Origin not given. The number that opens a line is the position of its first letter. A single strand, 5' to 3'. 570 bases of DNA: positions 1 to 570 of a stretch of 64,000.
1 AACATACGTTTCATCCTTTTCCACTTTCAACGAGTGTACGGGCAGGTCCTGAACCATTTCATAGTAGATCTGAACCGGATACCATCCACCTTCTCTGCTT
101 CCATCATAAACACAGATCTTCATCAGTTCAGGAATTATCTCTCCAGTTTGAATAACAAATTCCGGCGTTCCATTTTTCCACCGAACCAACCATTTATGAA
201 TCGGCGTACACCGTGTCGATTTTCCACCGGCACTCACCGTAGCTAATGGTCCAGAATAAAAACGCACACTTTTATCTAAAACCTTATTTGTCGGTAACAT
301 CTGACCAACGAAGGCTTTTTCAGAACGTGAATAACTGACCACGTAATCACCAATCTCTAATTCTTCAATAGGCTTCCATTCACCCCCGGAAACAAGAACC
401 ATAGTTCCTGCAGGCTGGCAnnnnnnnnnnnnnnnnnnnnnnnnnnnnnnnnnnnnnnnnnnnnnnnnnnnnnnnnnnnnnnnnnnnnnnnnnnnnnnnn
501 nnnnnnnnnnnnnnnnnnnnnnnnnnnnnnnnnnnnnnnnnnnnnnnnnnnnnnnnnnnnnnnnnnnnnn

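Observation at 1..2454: One SF1 helicase carries two inteins: a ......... intein in the P-loop and a mini-intein in motif III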

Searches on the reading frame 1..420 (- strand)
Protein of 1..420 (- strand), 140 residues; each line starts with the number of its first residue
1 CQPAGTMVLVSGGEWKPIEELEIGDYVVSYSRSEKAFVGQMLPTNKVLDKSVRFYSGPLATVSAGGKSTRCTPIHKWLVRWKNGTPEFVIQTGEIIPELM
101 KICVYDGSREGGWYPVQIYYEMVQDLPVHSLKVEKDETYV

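Call 4: search_protein_families(library=pfam, proteins=[window:1-420:-], max_evalue=1)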
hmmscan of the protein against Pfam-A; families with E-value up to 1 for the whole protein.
seq(140 aa): 2 families
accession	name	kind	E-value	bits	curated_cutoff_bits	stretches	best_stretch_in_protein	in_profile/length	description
PF01079.26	Hint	-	0.011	15.8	29.7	1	1-37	13-49/213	Hint module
PF05203.21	Hom_end_hint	-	0.06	13.8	32.1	1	3-29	3-29/228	Hom_end-associated Hint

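Call 5: search_protein_families(library=ncbifam, proteins=[window:1-420:-], max_evalue=1)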
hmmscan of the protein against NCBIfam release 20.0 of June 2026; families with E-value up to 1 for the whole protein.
seq(140 aa): 1 family
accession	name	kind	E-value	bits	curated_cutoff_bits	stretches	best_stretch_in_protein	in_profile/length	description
TIGR03744.1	traC_PFL_4706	equivalog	0.2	9.4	520.6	1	42-95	170-223/892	conjugative transfer ATPase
